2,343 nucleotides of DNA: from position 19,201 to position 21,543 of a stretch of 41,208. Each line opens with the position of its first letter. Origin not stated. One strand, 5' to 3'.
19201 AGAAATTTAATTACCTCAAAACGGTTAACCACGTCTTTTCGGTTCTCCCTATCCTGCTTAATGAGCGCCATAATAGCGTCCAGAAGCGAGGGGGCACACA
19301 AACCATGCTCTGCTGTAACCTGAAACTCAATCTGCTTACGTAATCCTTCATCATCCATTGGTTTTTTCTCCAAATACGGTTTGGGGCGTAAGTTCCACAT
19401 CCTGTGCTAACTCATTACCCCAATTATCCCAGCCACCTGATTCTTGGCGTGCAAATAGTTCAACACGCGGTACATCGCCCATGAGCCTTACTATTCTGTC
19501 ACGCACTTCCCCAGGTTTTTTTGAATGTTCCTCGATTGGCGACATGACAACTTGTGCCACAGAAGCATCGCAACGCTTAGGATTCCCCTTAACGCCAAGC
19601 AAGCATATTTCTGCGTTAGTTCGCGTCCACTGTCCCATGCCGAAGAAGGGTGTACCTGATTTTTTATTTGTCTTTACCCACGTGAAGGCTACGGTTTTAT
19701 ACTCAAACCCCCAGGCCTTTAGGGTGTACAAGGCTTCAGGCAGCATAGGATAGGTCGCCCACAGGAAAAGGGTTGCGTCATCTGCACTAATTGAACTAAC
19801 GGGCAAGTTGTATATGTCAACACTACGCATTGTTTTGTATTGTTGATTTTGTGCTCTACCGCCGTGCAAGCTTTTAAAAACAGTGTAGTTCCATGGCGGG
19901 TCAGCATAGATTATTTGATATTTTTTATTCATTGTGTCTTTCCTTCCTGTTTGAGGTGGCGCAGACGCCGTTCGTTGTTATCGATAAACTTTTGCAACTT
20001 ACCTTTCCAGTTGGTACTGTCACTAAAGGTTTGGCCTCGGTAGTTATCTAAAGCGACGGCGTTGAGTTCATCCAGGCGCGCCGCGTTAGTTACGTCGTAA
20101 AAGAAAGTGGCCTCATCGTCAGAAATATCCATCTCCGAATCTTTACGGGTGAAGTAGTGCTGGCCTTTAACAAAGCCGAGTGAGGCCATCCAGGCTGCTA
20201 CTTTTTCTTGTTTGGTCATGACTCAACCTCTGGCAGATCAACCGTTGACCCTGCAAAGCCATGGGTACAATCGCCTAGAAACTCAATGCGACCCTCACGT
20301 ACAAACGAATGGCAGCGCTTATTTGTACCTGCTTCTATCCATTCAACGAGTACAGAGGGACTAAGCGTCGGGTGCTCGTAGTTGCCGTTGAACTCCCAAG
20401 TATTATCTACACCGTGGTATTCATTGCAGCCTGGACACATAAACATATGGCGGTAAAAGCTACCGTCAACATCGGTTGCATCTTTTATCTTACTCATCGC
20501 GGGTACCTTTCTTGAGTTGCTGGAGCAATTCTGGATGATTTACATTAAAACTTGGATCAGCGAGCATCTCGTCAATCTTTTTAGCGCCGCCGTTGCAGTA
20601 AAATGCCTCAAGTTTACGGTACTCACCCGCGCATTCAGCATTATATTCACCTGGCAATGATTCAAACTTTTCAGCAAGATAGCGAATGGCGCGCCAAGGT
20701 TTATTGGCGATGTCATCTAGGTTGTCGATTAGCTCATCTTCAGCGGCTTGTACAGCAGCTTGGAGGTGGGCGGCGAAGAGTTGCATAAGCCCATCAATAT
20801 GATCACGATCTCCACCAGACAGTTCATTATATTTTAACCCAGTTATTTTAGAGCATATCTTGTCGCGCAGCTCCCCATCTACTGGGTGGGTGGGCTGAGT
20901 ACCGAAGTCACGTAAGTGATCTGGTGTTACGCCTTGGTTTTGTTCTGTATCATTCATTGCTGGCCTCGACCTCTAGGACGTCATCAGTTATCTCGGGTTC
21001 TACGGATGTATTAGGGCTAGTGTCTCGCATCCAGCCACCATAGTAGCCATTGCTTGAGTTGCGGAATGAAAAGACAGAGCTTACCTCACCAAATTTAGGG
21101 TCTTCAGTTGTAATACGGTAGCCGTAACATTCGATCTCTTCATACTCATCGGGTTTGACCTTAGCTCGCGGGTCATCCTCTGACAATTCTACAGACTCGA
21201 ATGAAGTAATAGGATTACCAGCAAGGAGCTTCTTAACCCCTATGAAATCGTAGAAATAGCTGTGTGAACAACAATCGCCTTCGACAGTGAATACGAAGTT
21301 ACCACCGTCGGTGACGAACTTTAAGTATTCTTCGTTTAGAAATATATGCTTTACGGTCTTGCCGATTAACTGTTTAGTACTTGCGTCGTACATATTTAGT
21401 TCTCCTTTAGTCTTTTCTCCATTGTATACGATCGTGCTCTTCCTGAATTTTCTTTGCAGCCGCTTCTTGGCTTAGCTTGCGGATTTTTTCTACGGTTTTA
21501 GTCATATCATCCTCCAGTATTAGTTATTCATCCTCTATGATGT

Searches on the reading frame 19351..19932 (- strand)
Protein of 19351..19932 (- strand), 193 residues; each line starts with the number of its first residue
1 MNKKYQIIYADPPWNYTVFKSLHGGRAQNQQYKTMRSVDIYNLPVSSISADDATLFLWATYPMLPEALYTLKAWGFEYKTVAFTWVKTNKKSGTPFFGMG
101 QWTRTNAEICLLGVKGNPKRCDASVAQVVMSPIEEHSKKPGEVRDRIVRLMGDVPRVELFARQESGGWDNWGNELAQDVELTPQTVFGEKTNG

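Call 76: search_protein_families(library=pfam, proteins=[window:19351-19932:-], max_evalue=1)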
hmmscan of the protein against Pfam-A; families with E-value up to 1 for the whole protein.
window:19351-19932:- (193 aa): 1 family
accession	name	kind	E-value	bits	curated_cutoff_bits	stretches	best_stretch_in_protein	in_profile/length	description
PF05063.20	MT-A70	-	1.6e-30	106.7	23.9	1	5-174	1-172/172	MT-A70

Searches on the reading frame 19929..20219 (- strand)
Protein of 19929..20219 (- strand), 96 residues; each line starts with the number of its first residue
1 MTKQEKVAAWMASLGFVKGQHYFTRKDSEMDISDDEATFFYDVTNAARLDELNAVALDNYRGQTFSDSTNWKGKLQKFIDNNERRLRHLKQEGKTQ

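Call 76: search_protein_families(library=pfam, proteins=[window:19929-20219:-], max_evalue=1)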
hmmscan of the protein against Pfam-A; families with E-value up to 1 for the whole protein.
window:19929-20219:- (96 aa): 1 family
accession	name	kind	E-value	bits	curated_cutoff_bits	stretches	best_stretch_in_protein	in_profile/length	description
PF19917.4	bpX1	-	0.09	13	27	1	4-37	38-70/82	MoxR-vWA-beta-propeller ternary system domain bpX1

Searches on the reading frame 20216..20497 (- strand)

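Call 76: search_protein_families(library=pfam, proteins=[window:20216-20497:-], max_evalue=1)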
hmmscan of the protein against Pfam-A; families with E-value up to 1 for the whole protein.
window:20216-20497:- (93 aa): 2 families
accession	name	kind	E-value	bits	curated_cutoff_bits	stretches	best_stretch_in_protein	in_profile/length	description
PF20137.4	DUF6527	-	1.1e-10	41.6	23.6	1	18-73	4-62/63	Family of unknown function (DUF6527)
PF22923.1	KIF2A-like_1st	-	0.21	11.6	27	1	48-60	33-45/55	Kinesin-like protein KIF2A-like, N-terminal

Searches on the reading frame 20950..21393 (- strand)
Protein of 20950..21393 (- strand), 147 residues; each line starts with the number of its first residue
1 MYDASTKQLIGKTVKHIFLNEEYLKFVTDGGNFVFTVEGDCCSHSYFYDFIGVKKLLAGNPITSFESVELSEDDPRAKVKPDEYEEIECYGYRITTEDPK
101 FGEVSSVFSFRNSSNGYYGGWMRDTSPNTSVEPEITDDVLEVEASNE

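Call 76: search_protein_families(library=pfam, proteins=[window:20950-21393:-], max_evalue=1)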
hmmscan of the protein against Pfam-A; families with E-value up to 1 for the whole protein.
window:20950-21393:- (147 aa): 1 family
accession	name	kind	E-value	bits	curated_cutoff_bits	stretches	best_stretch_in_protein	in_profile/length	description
PF24240.1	DUF7448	-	9.4e-19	68.2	27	1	7-122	1-102/104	Domain of unknown function (DUF7448)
